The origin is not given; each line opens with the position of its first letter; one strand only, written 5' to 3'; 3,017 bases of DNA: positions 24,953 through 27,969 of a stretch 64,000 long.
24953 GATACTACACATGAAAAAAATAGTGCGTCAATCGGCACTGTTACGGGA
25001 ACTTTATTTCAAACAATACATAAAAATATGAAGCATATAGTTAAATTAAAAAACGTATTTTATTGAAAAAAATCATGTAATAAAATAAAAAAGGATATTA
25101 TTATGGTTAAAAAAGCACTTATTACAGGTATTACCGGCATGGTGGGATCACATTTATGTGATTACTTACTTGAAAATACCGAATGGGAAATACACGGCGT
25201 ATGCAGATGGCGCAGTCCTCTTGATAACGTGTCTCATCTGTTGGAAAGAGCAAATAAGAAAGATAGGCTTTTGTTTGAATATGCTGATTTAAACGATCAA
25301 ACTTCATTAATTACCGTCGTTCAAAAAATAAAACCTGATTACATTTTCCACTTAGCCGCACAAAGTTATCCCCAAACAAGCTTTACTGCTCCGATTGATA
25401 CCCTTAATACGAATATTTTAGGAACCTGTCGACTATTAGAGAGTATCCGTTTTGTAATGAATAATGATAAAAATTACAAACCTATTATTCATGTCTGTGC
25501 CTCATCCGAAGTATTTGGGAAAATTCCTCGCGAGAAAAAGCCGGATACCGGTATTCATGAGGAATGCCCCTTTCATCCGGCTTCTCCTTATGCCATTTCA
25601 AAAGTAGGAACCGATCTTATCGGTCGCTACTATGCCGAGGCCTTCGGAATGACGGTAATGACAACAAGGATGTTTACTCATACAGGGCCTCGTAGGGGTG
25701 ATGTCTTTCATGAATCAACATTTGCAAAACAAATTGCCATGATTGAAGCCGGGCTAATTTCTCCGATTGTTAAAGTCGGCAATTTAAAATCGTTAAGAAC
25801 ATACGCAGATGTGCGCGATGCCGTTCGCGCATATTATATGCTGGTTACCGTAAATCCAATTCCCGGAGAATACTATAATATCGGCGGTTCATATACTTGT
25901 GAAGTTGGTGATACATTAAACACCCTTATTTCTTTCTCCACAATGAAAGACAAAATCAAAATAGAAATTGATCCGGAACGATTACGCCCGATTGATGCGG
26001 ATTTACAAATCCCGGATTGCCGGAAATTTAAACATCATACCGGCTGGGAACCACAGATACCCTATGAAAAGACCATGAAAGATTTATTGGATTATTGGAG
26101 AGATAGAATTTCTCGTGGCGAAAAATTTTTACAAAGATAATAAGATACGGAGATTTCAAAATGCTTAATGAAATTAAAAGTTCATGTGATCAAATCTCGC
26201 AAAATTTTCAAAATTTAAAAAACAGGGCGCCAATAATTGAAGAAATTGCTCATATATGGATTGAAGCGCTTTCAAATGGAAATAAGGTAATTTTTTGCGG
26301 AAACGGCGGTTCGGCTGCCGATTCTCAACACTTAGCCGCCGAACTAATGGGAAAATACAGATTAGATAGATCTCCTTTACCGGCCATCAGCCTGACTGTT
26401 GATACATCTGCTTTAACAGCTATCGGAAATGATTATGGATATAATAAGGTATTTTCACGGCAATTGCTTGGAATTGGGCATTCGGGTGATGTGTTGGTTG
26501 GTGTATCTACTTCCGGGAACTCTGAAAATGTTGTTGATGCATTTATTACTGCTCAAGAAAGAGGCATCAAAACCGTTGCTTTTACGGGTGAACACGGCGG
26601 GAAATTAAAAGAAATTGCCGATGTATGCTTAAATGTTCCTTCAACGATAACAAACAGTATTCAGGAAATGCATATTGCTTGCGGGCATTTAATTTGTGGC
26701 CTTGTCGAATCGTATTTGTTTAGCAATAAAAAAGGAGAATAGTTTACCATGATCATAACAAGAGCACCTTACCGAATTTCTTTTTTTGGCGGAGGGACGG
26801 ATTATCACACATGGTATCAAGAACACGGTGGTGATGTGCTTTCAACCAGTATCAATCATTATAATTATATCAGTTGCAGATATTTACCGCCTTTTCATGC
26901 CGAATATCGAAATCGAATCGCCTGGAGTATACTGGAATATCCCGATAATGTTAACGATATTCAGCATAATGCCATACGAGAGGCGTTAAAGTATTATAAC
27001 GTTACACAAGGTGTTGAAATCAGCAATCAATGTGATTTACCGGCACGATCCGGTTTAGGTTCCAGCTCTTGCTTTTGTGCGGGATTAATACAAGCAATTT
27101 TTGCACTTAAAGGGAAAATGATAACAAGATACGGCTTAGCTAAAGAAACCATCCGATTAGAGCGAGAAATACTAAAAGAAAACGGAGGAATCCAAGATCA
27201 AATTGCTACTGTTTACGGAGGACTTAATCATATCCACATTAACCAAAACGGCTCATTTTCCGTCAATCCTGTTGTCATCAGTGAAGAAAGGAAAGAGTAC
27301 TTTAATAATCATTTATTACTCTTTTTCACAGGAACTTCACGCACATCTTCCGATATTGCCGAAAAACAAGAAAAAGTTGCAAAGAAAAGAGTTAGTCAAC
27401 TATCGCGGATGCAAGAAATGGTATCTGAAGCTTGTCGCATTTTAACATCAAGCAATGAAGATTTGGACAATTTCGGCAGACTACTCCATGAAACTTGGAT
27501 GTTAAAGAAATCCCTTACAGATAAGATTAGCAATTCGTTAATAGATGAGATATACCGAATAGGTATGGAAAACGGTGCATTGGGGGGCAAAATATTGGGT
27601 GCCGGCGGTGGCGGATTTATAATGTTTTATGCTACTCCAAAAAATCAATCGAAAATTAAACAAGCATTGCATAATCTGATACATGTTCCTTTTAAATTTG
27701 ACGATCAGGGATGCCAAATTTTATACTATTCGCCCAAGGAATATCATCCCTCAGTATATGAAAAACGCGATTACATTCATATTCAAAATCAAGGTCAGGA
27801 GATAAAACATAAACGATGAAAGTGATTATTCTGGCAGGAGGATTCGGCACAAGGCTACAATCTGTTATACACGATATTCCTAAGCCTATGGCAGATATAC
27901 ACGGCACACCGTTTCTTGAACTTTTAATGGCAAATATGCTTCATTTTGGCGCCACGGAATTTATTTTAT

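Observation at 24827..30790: GDP-heptose modification locus (dehydratase, isomerase, reductase) with no linked glycosyltransferase, directly upstream of the giant adhesin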

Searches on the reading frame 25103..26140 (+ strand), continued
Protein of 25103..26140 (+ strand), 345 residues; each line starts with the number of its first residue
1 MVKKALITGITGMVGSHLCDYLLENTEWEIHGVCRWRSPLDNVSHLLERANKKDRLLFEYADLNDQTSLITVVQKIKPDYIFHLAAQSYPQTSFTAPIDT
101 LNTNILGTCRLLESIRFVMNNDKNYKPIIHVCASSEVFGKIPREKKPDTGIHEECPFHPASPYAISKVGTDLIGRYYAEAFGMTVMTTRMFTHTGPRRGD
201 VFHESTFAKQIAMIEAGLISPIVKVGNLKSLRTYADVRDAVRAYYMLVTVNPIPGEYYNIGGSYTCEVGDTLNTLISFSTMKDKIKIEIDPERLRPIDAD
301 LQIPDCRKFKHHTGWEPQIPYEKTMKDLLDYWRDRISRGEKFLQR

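Call 68: search_solved_structures(query=window:25103-26140:+, max_evalue=1e-50, show_alignments=2)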
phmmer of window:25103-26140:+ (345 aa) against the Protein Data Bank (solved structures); distinct sequences matched with E-value up to 1e-50: 2.
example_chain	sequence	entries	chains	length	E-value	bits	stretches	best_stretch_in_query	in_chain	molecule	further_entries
7us5_A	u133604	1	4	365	2.9e-112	378.4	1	1-341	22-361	GDP-D-GLYCERO-D-MANNO-HEPTOSE 4,6-DEHYDRATASE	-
2pk3_A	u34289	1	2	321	2.6e-53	184.5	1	4-333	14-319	GDP-6-deoxy-D-lyxo-4-hexulose reductase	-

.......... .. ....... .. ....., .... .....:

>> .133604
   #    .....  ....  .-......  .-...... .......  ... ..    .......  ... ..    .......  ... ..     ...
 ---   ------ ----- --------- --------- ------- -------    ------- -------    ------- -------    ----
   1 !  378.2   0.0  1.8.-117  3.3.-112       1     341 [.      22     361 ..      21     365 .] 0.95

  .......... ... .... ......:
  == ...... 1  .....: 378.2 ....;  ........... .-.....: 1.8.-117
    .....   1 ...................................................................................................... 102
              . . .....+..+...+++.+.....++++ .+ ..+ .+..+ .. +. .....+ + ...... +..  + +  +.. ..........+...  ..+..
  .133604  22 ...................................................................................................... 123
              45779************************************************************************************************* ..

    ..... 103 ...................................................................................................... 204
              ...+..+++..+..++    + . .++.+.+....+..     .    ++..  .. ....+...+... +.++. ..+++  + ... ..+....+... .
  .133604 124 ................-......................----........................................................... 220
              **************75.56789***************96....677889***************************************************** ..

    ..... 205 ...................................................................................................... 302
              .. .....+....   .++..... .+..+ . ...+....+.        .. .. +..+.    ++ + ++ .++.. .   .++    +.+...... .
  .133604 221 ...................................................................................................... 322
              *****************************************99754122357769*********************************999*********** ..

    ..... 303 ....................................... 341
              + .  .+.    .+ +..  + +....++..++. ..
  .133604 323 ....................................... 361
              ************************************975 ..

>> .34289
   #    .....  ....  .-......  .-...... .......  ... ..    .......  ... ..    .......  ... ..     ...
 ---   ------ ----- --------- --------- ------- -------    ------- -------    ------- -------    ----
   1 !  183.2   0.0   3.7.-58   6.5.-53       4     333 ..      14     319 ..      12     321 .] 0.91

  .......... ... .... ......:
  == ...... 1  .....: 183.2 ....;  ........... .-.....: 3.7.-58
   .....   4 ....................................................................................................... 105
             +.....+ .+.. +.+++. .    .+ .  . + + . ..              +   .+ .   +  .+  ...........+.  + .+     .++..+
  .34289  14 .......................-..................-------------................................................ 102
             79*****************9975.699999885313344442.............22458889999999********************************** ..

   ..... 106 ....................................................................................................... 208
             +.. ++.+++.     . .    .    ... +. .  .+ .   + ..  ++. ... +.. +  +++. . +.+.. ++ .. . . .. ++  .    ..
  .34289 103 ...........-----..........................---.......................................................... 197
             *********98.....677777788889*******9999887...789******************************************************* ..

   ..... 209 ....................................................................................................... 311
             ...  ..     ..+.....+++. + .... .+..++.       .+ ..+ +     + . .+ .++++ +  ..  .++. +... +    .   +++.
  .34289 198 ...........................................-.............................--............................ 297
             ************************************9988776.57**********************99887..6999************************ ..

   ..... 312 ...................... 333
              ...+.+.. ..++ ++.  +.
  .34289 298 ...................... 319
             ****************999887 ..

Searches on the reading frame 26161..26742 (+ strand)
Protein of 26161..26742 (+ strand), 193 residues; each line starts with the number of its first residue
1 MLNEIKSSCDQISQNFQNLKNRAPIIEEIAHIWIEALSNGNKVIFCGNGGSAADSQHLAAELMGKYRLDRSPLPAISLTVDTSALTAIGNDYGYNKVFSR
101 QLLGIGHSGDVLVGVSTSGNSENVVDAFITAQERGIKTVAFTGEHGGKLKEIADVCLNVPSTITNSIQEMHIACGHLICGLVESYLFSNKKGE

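Call 5: search_protein_families(library=pfam, proteins=[window:26161-26742:+], max_evalue=0.01)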
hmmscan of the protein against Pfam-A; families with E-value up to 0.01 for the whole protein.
window:26161-26742:+ (193 aa): 2 families
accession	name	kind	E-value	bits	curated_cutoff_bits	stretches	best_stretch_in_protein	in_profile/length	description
PF13580.11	SIS_2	-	6.6e-27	94.7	27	1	11-143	5-138/138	SIS domain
PF01380.27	SIS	-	1.3e-07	32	25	1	108-172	53-123/131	SIS domain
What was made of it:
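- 26161..26742 (+): Sedoheptulose-7-phosphate isomerase GmhA. SIS_2 domain (call 5).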

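Call 6: search_protein_families(library=ncbifam, proteins=[window:26161-26742:+], max_evalue=0.01)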
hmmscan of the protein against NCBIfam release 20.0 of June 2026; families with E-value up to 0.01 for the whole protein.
window:26161-26742:+ (193 aa): 22 families
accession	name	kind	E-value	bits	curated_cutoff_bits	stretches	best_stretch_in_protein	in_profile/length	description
NF010546.0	PRK13936.1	equivalog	4e-61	206.2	276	1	11-190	14-196/197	phosphoheptose isomerase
TIGR00441.1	gmhA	equivalog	1.5e-60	203.7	209.45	1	31-183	2-154/154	D-sedoheptulose 7-phosphate isomerase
NF001628.0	PRK00414.1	equivalog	4.3e-49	166.7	265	1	3-184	8-188/192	D-sedoheptulose 7-phosphate isomerase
NF010547.0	PRK13938.1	equivalog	7.1e-46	156.3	320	1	32-190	37-195/196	D-sedoheptulose 7-phosphate isomerase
NF008138.0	PRK10886.1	equivalog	9.7e-40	136.4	352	1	24-190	25-194/196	DnaA initiator-associating protein DiaA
NF003915.0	PRK05441.1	subfamily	9.2e-10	38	168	1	16-159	38-182/300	N-acetylmuramic acid 6-phosphate etherase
NF002805.0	PRK02947.1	subfamily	4.9e-08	32.4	135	1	9-157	8-167/247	sugar isomerase domain-containing protein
TIGR03127.2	RuMP_HxlB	equivalog_domain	8.1e-07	29.1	160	1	108-164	72-128/178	6-phospho-3-hexuloisomerase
NF009222.0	PRK12570.1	subfamily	8.8e-07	28.1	255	1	20-159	49-189/307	N-acetylmuramic acid 6-phosphate etherase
NF008458.0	PRK11337.1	equivalog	3.1e-06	26.4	378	1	107-164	187-244/293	MurR/RpiR family transcriptional regulator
TIGR02128.1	G6PI_arch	equivalog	4.2e-06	25.9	213.9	1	110-161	68-121/308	bifunctional phosphoglucose/phosphomannose isomerase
NF006426.0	PRK08674.1-6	subfamily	5.9e-06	25.4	295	1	111-168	93-148/354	bifunctional phosphoglucose/phosphomannose isomerase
NF006425.0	PRK08674.1-5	equivalog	6.7e-06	25.2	471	1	112-154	98-138/358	bifunctional phosphoglucose/phosphomannose isomerase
NF041755.1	RuMP_HxlAB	equivalog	2.1e-05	23.7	500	1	108-162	288-342/391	bifunctional 3-hexulose-6-phosphate synthase/6-phospho-3-hexuloisomerase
TIGR00274.1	TIGR00274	equivalog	3.6e-05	23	302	1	108-159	126-177/291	N-acetylmuramic acid 6-phosphate etherase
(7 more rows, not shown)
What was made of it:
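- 26161..26742 (+): NCBIfam PRK13936 at 206 bits and TIGR00441 at 203.7 bits, with a cut-off of 209.45 for the latter (call 6).
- Checked: 26161-26742: GmhA (NCBIfam E=4e-61, call 6).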

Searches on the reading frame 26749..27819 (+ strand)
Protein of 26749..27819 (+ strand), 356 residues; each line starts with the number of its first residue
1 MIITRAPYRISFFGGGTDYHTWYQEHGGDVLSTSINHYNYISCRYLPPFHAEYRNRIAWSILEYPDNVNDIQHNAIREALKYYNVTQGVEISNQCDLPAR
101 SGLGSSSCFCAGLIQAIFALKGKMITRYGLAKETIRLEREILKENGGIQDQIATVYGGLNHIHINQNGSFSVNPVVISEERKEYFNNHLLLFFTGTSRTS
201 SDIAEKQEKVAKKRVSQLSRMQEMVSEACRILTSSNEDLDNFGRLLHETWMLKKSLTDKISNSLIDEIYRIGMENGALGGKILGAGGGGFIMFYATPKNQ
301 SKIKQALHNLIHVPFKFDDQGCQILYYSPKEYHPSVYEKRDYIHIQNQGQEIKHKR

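Call 5: search_protein_families(library=pfam, proteins=[window:26749-27819:+], max_evalue=0.01)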
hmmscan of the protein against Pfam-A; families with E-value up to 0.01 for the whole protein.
window:26749-27819:+ (356 aa): 2 families
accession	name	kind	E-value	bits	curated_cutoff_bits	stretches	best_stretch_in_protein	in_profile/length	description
PF00288.32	GHMP_kinases_N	-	2.6e-15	56.9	22.3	1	75-158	6-87/87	GHMP kinases N terminal domain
PF08544.19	GHMP_kinases_C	-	6.6e-09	36.5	21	1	237-308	8-80/85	GHMP kinases C terminal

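Call 6: search_protein_families(library=ncbifam, proteins=[window:26749-27819:+], max_evalue=0.01)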
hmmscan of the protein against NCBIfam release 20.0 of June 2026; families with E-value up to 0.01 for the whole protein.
window:26749-27819:+ (356 aa): 13 families
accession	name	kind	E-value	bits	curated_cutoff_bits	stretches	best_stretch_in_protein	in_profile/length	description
NF049969.1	GlMnHpPKinHddA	equivalog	1.2e-43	149.9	600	1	2-308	3-317/338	D-glycero-D-manno-heptose 7-phosphate kinase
NF009948.0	PRK13412.1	equivalog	9.2e-28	96.4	721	1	76-308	716-949/974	bifunctional fucokinase/fucose-1-phosphate guanylyltransferase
TIGR00549.1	mevalon_kin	equivalog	3.4e-20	72.7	163.05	1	32-292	21-274/276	mevalonate kinase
NF003036.0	PRK03926.1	equivalog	1.1e-15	57.5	403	1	73-309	61-281/302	mevalonate kinase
NF003006.0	PRK03817.1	equivalog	1.2e-14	54.1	443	2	201-318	223-336/352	galactokinase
TIGR00131.1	gal_kin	equivalog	2.9e-14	52.8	226.65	2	204-309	261-364/388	galactokinase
NF001816.0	PRK00555.1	equivalog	6.6e-10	38.5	509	1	87-180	90-183/363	galactokinase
TIGR01920.1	Shik_kin_archae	equivalog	2.7e-09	36.8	126.85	1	69-159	50-141/266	shikimate kinase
NF002288.1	PRK01212.1-4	equivalog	9.6e-09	34.7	194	1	74-310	62-281/303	homoserine kinase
NF003705.0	PRK05322.1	equivalog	1e-07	31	385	1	81-161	105-185/388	galactokinase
NF003472.0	PRK05101.1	equivalog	6.3e-07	28.7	499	1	4-179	23-203/382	galactokinase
TIGR00191.1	thrB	equivalog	2.1e-05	23.5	168.25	1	70-161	61-146/304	homoserine kinase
NF040656.1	GHMP_GYDIA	hypoth_equivalog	0.0013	18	225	0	66-112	78-124/299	GYDIA family GHMP kinase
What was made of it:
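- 26749..27819 (+): GHMP-family heptose-7-phosphate 1-kinase (HddA/WcbL type). The best NCBIfam match is HddA (E=1e-43, below the equivalog cut-off) (call 6).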

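Call 53: search_solved_structures(query=window:26749-27819:+, max_evalue=0.00001)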
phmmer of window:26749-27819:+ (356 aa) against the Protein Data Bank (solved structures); distinct sequences matched with E-value up to 0.00001: 14.
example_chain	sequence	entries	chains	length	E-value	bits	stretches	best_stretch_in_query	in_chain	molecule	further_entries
3k85_A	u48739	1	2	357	1.8e-40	142.4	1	2-323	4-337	D-glycero-D-manno-heptose 1-phosphate kinase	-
4usm_A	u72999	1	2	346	3.5e-35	125.1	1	2-299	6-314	PUTATIVE SUGAR KINASE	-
4usk_A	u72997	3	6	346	9.2e-35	123.7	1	2-299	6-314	PUTATIVE SUGAR KINASE | SUGAR KINASE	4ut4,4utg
4n3o_A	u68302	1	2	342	2.2e-33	119.2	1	2-308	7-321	Putative D-glycero-D-manno-heptose 7-phosphate kinase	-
9iip_A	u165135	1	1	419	3e-17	66.1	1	63-305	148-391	L-fucokinase/L-fucose-1-P guanylyltransferase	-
5yys_A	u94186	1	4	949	3.9e-16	62.4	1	64-305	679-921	L-fucokinase, L-fucose-1-P guanylyltransferase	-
9iit_A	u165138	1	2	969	4.1e-16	62.4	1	64-305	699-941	L-fucokinase/L-fucose-1-P guanylyltransferase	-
1vis_A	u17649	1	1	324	3.3e-12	49.5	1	65-305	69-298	Mevalonate kinase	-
1kkh_A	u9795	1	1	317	3.7e-12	49.3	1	65-305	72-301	Mevalonate Kinase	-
2x7i_A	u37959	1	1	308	4.3e-10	42.5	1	75-296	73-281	MEVALONATE KINASE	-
2aj4_A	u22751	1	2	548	4.5e-08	35.9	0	216-311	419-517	Galactokinase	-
3v5r_A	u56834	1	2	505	2.2e-07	33.7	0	87-162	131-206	Protein GAL3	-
3v2u_C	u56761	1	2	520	2.4e-07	33.5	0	87-162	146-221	Protein GAL3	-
1s4e_A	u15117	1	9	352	1.6e-06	30.8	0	4-215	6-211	Galactokinase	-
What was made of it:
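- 26749..27819 (+): PDB heptose kinases 3k85, WcbL (4usk) and 4n3o match at E=1e-40 to 1e-33 (call 53).
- Checked: Its best matches are HddA and the solved heptose kinases 3k85, WcbL and 4n3o (calls 6, 53).
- It has no ManB/ManC or RmlA/RmlB (calls 5, 6, 53).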
